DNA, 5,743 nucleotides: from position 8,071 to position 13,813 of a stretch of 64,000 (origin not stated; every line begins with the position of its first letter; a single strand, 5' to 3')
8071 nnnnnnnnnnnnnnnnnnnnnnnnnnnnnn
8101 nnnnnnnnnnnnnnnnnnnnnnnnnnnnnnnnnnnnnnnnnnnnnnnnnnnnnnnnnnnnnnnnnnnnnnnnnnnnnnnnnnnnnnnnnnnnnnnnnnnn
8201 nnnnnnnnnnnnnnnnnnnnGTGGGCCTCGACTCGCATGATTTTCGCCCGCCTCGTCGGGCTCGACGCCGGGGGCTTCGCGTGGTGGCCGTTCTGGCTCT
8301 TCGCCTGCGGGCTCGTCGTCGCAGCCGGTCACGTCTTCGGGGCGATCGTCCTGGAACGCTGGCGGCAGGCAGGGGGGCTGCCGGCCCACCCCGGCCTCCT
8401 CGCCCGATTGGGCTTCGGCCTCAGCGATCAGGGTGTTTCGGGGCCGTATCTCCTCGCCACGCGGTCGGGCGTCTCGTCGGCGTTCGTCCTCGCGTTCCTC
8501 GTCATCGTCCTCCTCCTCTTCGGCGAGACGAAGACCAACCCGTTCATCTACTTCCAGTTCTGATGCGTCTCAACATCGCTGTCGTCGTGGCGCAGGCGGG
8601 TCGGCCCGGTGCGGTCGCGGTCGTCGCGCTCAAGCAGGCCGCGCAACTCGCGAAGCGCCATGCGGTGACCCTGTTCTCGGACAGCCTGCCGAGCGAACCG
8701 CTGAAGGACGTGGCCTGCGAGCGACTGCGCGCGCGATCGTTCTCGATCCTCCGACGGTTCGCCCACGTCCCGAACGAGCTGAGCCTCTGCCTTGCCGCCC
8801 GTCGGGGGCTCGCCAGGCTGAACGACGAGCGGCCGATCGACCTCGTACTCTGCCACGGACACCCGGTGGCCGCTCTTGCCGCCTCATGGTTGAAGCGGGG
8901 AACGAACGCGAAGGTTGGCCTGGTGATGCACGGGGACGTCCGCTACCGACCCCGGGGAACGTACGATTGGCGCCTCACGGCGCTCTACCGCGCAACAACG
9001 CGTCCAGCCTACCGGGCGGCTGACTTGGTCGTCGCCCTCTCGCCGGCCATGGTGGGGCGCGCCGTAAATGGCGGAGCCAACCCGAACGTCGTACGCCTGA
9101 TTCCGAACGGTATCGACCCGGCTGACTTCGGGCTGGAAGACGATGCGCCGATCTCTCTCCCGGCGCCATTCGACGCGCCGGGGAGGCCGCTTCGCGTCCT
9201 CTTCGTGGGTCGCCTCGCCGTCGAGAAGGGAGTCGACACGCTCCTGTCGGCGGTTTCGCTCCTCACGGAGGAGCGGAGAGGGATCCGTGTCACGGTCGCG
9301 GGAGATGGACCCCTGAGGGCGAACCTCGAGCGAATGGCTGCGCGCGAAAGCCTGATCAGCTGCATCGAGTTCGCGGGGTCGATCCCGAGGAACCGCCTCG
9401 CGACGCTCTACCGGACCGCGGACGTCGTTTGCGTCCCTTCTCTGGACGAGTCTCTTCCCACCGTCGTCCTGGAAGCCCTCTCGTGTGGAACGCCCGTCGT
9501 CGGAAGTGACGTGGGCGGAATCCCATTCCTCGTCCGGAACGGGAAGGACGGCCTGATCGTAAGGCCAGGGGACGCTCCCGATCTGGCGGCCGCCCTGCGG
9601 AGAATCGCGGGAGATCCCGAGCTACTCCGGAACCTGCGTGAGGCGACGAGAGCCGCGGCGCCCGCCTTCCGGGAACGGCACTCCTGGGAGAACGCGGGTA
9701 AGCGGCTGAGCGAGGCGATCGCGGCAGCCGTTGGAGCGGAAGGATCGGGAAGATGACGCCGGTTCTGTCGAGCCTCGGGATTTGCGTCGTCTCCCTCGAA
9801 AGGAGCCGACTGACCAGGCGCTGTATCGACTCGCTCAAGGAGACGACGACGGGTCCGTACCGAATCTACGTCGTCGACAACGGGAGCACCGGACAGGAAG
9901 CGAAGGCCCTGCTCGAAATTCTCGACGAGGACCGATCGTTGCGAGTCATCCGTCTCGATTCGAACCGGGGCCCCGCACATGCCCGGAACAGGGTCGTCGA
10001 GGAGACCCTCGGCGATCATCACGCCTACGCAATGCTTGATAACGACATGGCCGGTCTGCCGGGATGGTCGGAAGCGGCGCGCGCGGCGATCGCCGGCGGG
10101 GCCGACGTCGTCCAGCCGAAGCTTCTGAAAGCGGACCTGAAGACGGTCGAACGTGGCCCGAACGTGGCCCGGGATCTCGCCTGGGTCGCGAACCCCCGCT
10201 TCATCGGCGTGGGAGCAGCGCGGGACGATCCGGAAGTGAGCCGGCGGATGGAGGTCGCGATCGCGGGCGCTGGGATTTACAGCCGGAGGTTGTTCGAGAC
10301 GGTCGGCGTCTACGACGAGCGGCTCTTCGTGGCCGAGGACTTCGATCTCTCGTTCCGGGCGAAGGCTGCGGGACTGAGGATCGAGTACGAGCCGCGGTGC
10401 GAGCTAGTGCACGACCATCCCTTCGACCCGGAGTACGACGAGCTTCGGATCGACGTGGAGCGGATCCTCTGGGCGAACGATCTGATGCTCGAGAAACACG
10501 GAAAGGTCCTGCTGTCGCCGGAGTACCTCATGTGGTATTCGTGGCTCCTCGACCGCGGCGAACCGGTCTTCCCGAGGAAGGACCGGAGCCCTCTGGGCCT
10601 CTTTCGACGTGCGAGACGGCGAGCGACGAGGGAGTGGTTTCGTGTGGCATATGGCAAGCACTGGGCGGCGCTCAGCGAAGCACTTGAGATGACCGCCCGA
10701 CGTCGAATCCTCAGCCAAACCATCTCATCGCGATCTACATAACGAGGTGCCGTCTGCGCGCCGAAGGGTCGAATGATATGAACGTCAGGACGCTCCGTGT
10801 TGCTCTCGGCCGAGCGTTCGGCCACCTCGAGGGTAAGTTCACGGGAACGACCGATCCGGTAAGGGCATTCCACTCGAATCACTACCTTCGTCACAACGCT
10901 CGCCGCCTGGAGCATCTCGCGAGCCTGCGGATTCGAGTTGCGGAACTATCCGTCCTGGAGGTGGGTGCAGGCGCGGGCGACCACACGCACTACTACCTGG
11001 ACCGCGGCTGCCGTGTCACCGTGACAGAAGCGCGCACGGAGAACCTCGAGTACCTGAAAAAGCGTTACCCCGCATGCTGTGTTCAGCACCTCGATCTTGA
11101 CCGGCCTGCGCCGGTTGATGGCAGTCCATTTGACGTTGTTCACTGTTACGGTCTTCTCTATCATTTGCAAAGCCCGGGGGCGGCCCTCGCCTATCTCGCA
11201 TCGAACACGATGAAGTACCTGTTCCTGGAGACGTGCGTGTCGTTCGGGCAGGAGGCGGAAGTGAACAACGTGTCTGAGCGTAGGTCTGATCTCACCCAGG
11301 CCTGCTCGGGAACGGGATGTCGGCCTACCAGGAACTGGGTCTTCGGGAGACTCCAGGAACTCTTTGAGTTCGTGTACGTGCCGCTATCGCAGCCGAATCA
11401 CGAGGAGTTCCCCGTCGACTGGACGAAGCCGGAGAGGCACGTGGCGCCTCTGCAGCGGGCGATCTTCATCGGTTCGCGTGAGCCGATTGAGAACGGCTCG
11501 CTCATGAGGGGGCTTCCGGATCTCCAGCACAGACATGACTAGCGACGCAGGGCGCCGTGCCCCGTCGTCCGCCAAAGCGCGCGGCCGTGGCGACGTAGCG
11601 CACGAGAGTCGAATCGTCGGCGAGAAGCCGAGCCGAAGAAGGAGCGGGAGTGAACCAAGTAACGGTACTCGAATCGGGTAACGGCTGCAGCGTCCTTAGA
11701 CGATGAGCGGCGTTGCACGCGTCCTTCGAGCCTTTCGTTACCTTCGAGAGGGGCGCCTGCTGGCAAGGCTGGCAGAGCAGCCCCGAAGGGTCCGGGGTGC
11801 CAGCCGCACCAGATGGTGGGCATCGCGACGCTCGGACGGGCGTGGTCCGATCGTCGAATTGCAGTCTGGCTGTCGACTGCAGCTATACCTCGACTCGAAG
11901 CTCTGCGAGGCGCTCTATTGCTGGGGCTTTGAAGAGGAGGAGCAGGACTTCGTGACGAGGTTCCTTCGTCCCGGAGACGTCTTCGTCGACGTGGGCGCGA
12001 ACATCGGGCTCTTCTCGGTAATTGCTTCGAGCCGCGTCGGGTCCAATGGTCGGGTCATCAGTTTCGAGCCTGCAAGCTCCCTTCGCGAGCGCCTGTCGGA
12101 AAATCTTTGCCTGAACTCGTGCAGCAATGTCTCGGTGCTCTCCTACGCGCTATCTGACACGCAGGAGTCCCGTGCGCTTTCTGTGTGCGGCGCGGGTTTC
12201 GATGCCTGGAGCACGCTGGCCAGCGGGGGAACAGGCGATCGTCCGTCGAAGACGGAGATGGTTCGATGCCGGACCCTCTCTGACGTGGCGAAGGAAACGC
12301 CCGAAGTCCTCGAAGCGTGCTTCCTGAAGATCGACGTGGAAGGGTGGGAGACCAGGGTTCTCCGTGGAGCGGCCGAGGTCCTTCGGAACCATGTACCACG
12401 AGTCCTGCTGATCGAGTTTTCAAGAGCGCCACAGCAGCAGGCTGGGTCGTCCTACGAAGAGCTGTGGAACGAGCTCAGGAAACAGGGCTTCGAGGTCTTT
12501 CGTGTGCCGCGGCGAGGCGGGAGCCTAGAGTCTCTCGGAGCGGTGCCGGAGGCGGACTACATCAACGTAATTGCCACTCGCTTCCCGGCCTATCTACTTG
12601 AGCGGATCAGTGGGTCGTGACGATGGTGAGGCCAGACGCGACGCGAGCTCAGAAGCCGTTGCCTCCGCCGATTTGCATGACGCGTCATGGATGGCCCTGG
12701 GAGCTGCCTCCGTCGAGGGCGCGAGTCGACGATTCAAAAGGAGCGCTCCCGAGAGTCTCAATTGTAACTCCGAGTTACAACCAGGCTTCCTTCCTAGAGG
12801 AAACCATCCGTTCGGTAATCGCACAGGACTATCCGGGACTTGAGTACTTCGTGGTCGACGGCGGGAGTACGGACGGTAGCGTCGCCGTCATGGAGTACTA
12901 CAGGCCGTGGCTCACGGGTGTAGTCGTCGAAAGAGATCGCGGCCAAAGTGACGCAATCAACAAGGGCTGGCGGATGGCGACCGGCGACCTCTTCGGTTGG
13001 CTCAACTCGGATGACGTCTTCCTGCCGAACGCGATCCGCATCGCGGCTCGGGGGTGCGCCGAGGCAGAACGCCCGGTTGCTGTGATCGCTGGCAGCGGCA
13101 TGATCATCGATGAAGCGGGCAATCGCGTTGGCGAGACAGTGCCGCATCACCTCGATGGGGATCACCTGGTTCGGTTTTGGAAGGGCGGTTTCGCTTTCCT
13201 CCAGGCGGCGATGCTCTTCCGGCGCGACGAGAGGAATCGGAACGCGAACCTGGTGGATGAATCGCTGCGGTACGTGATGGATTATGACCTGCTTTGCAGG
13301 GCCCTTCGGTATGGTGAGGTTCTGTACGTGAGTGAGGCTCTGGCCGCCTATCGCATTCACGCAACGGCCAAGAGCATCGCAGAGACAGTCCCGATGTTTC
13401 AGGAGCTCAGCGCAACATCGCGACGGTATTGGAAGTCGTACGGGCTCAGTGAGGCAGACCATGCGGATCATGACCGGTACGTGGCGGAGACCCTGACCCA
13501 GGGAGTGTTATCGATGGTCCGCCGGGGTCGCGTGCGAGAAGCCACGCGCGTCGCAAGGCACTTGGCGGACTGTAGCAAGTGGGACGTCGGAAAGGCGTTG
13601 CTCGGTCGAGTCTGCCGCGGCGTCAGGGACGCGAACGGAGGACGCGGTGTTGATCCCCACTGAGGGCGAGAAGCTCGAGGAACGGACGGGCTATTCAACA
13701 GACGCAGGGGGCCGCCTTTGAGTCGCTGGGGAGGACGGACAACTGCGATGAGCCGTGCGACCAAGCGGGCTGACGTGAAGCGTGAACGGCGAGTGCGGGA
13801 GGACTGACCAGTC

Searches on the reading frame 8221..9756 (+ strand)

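Call 30: search_protein_families(library=pfam, proteins=[window:8221-9756:+], max_evalue=0.0001)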
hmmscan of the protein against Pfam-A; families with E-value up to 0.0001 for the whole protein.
window:8221-9756:+ (511 aa): 6 families
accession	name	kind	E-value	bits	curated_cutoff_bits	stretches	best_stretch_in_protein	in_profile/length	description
PF00534.26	Glycos_transf_1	-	8.7e-40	136.5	26.4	1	319-477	11-170/172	Glycosyl transferases group 1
PF13692.12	Glyco_trans_1_4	-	4.7e-37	127.8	27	1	325-464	3-141/142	Glycosyl transferases group 1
PF13439.12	Glyco_transf_4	-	1.7e-19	71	28.5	1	132-301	4-169/170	Glycosyltransferase Family 4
PF20706.3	GT4-conflict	-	4.4e-17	62.6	26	1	200-496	76-385/385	Family 4 Glycosyltransferase in conflict systems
PF13579.12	Glyco_trans_4_4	-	6.4e-14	53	29.7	1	130-297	1-158/158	Glycosyl transferase 4-like domain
PF13524.12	Glyco_trans_1_2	-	6.1e-09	36.4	25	1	350-491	10-137/144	Glycosyl transferase-like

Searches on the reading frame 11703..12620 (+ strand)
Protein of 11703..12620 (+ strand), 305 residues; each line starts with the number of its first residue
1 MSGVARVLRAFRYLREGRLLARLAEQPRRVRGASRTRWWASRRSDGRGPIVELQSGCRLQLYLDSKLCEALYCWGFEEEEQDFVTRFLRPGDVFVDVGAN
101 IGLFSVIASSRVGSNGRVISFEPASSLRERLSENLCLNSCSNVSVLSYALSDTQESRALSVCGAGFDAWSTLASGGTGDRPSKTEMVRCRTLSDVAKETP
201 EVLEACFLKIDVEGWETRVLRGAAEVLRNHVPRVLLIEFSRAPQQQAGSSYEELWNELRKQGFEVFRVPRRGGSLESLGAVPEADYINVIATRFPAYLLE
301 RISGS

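Call 30: search_protein_families(library=pfam, proteins=[window:11703-12620:+], max_evalue=0.0001)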
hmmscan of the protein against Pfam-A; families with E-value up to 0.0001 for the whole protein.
window:11703-12620:+ (305 aa): 2 families
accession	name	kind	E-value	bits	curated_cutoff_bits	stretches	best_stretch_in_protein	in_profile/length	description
PF05050.19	Methyltransf_21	-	4.2e-22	79.5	22.7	1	96-264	1-172/173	Methyltransferase FkbM domain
PF05575.17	V_cholerae_RfbT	-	2.5e-05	24.2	27.9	1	87-258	76-247/286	Vibrio cholerae RfbT protein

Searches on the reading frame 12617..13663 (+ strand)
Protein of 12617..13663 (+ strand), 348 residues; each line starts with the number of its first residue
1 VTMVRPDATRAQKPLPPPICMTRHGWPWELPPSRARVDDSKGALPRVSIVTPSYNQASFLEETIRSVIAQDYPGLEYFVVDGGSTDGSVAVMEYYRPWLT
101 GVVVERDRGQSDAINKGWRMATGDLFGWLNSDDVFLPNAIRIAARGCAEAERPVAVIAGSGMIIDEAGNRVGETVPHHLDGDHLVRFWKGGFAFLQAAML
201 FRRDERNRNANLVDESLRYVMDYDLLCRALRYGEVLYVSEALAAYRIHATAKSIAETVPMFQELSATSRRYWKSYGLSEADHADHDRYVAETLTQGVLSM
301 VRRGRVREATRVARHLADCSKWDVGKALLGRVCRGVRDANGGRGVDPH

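Call 30: search_protein_families(library=pfam, proteins=[window:12617-13663:+], max_evalue=0.0001)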
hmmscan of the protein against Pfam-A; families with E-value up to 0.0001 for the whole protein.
window:12617-13663:+ (348 aa): 2 families
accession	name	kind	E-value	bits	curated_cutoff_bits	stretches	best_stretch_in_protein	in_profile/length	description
PF00535.33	Glycos_transf_2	-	7.7e-25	88.2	23.3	1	48-146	1-102/168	Glycosyl transferase family 2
PF13641.12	Glyco_tranf_2_3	-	3.6e-09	37.4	27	1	45-144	1-108/230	Glycosyltransferase like family 2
